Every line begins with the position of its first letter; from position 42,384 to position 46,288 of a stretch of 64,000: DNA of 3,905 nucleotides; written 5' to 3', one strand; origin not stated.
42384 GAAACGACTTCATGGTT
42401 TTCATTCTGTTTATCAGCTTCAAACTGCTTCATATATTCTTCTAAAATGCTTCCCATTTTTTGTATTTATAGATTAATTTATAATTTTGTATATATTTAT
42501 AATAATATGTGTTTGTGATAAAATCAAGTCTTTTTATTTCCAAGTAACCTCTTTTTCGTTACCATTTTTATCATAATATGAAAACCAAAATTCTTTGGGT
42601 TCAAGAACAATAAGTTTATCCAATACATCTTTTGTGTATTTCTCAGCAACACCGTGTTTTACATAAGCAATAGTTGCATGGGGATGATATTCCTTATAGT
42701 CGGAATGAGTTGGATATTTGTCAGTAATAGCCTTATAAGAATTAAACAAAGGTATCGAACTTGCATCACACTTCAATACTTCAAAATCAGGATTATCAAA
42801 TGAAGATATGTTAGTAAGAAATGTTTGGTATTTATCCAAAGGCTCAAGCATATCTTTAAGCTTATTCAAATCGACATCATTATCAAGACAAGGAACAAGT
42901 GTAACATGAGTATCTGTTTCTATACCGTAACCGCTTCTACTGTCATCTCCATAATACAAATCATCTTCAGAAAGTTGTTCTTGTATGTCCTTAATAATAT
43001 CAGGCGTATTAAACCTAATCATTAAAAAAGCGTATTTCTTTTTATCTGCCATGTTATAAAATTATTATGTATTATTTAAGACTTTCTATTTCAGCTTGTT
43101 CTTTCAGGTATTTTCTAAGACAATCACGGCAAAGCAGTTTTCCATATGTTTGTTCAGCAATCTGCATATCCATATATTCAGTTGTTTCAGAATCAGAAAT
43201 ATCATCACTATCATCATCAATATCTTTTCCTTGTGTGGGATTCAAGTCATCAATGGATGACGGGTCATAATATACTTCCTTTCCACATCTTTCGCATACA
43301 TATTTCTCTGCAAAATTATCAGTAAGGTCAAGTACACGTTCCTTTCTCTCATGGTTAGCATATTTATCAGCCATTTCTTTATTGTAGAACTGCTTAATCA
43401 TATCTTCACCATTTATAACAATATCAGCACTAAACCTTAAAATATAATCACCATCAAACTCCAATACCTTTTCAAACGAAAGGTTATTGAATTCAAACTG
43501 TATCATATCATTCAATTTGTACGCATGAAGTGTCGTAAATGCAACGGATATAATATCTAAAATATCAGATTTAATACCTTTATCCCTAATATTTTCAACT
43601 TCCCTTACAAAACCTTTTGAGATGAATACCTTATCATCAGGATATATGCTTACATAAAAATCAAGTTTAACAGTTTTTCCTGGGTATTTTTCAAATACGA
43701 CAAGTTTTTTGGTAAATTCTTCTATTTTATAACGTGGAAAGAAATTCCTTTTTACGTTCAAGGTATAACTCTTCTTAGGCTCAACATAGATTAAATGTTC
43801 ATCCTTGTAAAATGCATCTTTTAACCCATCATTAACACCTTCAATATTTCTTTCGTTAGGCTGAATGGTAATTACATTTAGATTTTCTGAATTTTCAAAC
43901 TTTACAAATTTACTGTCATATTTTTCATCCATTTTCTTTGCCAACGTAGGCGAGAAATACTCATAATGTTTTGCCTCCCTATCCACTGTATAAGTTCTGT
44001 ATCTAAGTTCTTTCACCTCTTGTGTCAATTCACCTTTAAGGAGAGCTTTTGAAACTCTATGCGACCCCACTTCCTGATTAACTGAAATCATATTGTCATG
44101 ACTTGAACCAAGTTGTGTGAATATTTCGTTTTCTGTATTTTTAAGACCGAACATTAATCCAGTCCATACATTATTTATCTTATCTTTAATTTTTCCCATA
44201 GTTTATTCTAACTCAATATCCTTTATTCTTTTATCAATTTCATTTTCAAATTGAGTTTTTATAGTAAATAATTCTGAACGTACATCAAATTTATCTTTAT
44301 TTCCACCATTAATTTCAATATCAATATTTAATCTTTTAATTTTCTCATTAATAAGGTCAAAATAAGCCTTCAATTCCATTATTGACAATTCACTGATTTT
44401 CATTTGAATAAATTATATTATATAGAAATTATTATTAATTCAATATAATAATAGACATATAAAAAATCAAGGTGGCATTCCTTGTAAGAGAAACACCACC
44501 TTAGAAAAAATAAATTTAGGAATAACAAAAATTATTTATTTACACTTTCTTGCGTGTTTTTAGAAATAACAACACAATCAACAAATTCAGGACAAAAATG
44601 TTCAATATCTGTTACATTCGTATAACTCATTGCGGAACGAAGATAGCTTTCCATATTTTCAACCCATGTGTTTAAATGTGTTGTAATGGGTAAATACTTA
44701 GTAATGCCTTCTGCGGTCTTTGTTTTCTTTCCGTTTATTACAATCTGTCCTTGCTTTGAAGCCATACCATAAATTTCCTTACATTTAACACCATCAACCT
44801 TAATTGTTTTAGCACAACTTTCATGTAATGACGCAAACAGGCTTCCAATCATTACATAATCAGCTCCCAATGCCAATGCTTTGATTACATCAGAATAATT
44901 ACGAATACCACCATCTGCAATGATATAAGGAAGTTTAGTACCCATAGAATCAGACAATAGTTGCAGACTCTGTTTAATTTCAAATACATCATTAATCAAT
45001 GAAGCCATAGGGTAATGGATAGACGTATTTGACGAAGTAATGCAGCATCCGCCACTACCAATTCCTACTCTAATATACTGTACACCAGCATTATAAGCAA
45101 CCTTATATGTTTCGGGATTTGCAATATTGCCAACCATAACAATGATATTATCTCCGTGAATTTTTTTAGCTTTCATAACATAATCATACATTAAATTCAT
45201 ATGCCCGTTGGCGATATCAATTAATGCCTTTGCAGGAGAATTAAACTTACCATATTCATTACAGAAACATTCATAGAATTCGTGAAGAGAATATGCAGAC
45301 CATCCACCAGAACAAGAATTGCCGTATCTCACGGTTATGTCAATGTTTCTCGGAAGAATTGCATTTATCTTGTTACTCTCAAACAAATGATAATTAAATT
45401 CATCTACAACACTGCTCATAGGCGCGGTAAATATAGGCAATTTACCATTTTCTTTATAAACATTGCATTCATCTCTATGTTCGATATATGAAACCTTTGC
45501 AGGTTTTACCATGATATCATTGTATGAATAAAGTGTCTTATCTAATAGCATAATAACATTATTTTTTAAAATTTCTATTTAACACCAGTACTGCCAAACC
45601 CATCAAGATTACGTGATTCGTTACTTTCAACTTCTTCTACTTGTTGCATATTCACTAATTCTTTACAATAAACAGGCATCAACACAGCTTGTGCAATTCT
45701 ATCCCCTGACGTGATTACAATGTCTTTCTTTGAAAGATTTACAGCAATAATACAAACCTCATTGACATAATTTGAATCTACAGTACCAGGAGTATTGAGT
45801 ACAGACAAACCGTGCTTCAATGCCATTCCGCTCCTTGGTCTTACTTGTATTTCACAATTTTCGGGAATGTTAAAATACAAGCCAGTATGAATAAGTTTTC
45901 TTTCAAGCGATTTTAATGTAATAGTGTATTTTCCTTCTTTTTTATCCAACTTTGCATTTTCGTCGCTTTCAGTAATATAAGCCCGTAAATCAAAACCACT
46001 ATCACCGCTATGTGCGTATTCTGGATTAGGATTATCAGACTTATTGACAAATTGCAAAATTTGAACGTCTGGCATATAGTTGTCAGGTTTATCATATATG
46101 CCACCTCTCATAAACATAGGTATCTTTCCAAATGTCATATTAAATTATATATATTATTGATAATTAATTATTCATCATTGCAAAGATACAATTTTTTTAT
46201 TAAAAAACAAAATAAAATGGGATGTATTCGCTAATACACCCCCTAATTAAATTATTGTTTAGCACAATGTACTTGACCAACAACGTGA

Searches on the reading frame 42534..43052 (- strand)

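Call 32: search_protein_families(library=pfam, proteins=[window:42534-43052:-], max_evalue=0.01)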
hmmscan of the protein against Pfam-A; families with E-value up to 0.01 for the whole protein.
window:42534-43052:- (172 aa): 2 families
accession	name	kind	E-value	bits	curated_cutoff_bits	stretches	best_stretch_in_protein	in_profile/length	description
PF13563.12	2_5_RNA_ligase2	-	1.9e-05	25.2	27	1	48-155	26-138/152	2'-5' RNA ligase superfamily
PF23474.1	Acb1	-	0.00073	19.7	27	1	82-151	63-130/144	Anti-CBASS protein Acb1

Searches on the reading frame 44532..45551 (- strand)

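Call 33: search_protein_families(library=pfam, proteins=[window:44532-45551:-], max_evalue=0.01)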
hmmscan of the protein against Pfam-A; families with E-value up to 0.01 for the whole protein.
window:44532-45551:- (339 aa): 7 families
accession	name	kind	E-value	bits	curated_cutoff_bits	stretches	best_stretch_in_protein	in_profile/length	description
PF00478.31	IMPDH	-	3.2e-40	138.6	25.6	1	110-320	121-326/345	IMP dehydrogenase / GMP reductase domain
PF01070.24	FMN_dh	-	8e-09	35.4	24.9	1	201-239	268-305/350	FMN-dependent dehydrogenase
PF01645.23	Glu_synthase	-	2.3e-07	30.8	20.4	1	120-291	190-356/369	Conserved region in glutamate synthase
PF00977.27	His_biosynth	-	4.4e-05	23.5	23.6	1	211-281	77-146/228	Histidine biosynthesis protein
PF03060.21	NMO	-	0.00016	21.6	28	1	181-251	180-237/331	Nitronate monooxygenase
PF05690.20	ThiG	-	0.0076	16.1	23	0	192-242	163-210/247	Thiazole biosynthesis protein ThiG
PF04131.20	NanE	-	0.0078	15.9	27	0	194-248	132-185/192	Putative N-acetylmannosamine-6-phosphate epimerase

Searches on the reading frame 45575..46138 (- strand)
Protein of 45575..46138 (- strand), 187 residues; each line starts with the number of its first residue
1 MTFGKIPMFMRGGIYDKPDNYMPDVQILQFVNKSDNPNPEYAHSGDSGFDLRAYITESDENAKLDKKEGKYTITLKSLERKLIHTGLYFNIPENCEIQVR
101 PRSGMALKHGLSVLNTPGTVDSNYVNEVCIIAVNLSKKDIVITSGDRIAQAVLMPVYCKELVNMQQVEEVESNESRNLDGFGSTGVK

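Call 33: search_protein_families(library=pfam, proteins=[window:45575-46138:-], max_evalue=0.01)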
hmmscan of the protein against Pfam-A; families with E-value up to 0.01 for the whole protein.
window:45575-46138:- (187 aa): 2 families
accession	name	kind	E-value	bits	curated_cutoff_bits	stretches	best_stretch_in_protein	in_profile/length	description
PF00692.24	dUTPase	-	2.4e-20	73.1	22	1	71-185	22-129/129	dUTPase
PF22769.1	DCD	-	3.5e-05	24.4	27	1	68-154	66-151/153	dCTP deaminase-like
